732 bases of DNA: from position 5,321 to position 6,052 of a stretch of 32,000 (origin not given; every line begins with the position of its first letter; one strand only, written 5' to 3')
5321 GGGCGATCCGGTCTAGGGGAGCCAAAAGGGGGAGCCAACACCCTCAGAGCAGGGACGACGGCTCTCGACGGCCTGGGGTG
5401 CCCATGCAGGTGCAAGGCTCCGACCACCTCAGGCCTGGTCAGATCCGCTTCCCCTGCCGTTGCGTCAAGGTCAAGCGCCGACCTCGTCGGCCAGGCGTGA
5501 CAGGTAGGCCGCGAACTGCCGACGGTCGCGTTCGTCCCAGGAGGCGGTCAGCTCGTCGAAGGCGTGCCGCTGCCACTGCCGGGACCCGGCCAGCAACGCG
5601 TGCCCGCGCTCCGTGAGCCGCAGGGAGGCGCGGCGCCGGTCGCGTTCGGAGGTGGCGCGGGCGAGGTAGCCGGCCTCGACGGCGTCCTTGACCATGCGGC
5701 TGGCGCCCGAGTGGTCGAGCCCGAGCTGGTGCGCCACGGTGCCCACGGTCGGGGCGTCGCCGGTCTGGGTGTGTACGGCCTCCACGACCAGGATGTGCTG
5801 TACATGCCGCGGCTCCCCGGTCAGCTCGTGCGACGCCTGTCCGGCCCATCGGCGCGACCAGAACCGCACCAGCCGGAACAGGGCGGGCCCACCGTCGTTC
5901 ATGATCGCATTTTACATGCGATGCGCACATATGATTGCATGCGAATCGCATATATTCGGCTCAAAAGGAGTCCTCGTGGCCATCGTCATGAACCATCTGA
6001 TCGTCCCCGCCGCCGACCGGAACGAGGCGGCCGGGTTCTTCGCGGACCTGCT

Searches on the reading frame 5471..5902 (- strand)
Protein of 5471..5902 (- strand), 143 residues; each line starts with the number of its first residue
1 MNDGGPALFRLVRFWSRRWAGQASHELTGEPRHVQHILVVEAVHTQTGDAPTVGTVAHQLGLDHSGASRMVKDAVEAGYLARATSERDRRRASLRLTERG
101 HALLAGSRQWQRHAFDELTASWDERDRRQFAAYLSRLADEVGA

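Call 13: search_protein_families(library=pfam, proteins=[window:5471-5902:-], max_evalue=0.01)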
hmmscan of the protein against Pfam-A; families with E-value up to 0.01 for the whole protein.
window:5471-5902:- (143 aa): 4 families
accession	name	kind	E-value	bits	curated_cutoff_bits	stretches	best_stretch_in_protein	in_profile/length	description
PF12802.13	MarR_2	-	3.5e-09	37.1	27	1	35-91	6-61/61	MarR family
PF13463.12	HTH_27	-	0.00034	21.2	22.2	1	54-100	22-68/68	Winged helix DNA-binding domain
PF01047.28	MarR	-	0.0053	17.1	24.6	1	51-90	18-57/59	MarR family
PF09339.16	HTH_IclR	-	0.009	16.2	22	0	44-82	13-50/52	IclR helix-turn-helix domain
